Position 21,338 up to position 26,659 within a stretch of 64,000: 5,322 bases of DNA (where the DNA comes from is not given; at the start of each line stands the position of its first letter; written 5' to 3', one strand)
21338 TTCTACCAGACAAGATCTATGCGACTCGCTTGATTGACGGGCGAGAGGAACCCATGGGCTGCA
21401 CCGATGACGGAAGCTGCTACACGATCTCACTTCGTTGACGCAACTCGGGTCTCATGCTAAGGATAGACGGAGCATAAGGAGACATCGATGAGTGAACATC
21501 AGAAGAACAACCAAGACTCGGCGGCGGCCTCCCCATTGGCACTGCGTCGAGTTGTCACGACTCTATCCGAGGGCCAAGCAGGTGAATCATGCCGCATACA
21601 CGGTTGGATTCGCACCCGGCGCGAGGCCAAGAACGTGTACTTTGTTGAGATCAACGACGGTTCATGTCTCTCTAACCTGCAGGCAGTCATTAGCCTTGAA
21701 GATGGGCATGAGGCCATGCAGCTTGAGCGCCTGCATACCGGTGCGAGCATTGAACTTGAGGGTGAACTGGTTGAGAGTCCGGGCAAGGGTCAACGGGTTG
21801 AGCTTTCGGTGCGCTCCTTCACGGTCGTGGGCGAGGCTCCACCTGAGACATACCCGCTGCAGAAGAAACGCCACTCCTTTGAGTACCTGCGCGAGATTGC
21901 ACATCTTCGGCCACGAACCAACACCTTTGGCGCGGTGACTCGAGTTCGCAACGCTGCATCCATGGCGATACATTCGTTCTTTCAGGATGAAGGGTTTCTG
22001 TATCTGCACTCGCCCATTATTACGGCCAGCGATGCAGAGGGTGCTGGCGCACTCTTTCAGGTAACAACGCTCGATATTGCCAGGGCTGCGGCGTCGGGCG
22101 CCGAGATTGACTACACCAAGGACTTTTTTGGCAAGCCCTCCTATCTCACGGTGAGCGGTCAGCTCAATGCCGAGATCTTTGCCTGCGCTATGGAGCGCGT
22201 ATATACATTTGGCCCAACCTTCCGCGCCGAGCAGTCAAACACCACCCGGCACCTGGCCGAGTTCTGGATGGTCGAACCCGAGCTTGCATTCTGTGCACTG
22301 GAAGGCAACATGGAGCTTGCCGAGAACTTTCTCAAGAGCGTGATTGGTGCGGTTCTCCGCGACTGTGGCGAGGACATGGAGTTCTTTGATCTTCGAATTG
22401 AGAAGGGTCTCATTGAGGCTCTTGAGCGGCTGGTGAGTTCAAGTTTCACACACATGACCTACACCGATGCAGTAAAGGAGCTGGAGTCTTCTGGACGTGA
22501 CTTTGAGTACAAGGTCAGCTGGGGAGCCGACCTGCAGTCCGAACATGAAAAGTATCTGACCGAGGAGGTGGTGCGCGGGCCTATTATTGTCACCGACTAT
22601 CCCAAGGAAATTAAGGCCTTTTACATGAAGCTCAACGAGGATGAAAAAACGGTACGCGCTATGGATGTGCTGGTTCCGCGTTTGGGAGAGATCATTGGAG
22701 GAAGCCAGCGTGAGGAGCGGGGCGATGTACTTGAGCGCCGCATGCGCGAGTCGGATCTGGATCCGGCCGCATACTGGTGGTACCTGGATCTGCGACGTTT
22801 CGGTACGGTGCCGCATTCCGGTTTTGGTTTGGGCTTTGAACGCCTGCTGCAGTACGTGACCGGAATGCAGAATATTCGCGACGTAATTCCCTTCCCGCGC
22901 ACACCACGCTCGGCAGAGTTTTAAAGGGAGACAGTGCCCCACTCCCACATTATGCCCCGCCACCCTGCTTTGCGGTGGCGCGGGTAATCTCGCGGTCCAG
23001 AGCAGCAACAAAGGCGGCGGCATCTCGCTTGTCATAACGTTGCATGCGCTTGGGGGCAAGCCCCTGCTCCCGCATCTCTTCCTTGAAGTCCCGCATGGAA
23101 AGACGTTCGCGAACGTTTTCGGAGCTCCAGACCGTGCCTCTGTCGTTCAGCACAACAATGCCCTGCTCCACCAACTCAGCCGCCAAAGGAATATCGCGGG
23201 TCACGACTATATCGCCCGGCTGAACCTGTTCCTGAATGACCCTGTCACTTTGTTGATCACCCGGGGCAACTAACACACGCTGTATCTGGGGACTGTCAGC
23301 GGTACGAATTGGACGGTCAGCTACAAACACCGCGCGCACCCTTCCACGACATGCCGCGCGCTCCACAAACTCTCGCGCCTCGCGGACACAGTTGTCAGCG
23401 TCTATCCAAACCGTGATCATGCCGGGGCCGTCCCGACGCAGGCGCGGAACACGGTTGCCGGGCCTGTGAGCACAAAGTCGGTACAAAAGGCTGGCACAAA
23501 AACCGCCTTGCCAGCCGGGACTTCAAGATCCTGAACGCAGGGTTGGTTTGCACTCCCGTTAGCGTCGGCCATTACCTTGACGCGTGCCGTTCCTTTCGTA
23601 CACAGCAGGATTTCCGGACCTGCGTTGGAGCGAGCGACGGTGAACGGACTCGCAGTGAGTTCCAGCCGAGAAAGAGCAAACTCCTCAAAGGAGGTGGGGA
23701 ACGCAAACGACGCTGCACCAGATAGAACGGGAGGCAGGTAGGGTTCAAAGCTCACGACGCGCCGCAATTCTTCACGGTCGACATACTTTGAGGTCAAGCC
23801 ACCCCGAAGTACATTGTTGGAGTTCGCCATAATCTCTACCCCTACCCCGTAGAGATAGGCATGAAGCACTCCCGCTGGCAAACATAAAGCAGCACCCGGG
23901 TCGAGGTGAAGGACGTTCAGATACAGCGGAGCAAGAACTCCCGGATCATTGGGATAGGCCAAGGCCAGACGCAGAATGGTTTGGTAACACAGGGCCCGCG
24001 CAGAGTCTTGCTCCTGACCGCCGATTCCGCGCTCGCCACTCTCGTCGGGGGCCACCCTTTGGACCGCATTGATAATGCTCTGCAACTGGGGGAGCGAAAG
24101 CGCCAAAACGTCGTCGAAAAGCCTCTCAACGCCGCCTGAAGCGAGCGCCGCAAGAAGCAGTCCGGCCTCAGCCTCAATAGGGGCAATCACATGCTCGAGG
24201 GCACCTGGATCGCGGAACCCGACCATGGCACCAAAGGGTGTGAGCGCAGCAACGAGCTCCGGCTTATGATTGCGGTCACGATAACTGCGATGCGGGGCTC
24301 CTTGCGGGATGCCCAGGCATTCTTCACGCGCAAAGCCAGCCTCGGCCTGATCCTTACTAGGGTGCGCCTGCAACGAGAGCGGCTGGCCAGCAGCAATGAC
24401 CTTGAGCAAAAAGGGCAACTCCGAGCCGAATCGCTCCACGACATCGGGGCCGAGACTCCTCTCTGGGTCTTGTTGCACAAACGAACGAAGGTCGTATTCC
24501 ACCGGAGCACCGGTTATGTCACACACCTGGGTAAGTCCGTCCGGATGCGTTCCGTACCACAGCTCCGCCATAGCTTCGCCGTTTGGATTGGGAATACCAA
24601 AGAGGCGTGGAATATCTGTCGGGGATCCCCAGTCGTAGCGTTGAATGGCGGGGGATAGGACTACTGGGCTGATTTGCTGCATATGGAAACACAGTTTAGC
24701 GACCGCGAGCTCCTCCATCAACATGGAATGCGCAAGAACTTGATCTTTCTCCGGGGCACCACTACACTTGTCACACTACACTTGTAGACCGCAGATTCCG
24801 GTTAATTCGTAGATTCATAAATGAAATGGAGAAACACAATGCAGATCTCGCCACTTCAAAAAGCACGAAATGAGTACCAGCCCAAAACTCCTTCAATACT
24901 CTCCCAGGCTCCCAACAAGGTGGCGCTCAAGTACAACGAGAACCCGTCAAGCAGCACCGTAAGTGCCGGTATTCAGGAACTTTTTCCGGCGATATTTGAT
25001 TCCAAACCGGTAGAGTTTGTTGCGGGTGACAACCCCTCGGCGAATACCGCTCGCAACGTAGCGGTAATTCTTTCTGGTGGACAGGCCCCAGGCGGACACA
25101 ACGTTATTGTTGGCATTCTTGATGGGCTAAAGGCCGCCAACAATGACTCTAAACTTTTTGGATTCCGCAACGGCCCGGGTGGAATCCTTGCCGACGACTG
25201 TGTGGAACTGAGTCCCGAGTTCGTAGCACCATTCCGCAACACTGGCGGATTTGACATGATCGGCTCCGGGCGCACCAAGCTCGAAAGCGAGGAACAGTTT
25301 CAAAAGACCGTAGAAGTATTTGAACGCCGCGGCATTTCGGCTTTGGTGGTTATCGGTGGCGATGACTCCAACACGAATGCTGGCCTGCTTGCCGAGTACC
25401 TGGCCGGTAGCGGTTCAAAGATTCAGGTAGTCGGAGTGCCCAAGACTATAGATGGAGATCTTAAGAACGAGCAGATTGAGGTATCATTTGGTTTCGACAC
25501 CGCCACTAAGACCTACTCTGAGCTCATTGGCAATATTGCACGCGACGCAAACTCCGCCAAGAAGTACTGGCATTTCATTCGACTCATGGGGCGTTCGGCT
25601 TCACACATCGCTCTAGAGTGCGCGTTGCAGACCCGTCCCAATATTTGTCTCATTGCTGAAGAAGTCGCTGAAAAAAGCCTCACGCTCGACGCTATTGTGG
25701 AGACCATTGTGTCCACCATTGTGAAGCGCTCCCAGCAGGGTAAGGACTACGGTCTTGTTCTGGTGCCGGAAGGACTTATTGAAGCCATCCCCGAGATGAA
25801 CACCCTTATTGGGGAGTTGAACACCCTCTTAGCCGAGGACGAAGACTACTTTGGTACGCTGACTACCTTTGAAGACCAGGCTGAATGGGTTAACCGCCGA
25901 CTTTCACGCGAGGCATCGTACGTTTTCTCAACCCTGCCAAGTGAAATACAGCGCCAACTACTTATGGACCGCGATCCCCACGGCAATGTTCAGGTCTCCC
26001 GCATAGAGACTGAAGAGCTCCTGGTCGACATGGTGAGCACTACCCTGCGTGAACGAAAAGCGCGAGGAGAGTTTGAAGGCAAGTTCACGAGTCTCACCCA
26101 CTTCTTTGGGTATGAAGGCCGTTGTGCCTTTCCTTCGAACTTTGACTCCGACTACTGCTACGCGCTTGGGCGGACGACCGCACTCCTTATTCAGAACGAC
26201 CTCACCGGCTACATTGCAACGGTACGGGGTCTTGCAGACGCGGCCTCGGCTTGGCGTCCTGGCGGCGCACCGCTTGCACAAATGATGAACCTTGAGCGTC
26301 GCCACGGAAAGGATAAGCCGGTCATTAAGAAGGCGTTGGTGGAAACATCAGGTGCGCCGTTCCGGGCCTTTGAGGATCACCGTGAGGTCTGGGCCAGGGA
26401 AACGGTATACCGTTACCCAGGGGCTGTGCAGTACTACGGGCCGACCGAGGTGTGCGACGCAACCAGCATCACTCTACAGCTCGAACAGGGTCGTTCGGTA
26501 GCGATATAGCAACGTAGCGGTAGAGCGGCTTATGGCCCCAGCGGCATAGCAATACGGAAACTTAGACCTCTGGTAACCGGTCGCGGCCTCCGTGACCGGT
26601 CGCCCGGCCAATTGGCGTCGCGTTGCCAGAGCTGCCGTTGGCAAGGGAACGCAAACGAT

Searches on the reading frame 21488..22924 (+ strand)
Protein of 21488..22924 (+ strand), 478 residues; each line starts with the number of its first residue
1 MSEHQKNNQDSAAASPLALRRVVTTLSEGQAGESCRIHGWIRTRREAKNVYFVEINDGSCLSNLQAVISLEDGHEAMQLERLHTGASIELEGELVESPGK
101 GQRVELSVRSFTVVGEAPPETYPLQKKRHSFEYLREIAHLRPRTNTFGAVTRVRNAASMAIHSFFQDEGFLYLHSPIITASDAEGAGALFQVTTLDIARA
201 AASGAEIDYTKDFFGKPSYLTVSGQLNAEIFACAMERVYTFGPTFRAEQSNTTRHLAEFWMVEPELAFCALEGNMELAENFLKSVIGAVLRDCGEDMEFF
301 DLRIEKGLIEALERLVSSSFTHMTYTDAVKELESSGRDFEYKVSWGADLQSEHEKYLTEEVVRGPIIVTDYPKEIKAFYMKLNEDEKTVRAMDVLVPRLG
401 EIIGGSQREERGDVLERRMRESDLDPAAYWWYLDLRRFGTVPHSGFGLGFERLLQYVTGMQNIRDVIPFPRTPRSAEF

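Call 47: search_protein_families(library=pfam, proteins=[window:21488-22924:+], max_evalue=0.00001)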
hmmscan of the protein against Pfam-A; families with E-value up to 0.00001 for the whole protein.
window:21488-22924:+ (478 aa): 2 families
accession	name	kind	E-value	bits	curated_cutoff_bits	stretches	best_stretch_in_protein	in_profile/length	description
PF00152.25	tRNA-synt_2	-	2.5e-63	214.5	25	1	138-472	9-307/308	tRNA synthetases class II (D, K and N)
PF01336.31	tRNA_anti-codon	-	1.6e-09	38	27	1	36-114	2-75/75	OB-fold nucleic acid binding domain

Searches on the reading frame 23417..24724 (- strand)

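Call 47: search_protein_families(library=pfam, proteins=[window:23417-24724:-], max_evalue=0.00001)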
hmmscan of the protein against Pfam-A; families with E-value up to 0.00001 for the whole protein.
window:23417-24724:- (435 aa): 1 family
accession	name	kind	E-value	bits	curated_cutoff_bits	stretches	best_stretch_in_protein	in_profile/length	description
PF20511.4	PMI_typeI_cat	-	5.3e-30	104.9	22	1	23-171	4-141/143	Phosphomannose isomerase type I, catalytic domain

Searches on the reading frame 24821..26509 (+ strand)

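Call 47: search_protein_families(library=pfam, proteins=[window:24821-26509:+], max_evalue=0.00001)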
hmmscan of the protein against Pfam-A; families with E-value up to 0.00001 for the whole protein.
window:24821-26509:+ (562 aa): 1 family
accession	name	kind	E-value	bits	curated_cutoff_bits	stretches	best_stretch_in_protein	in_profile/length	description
PF00365.25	PFK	-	3.2e-41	142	30.9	1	79-322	1-226/277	Phosphofructokinase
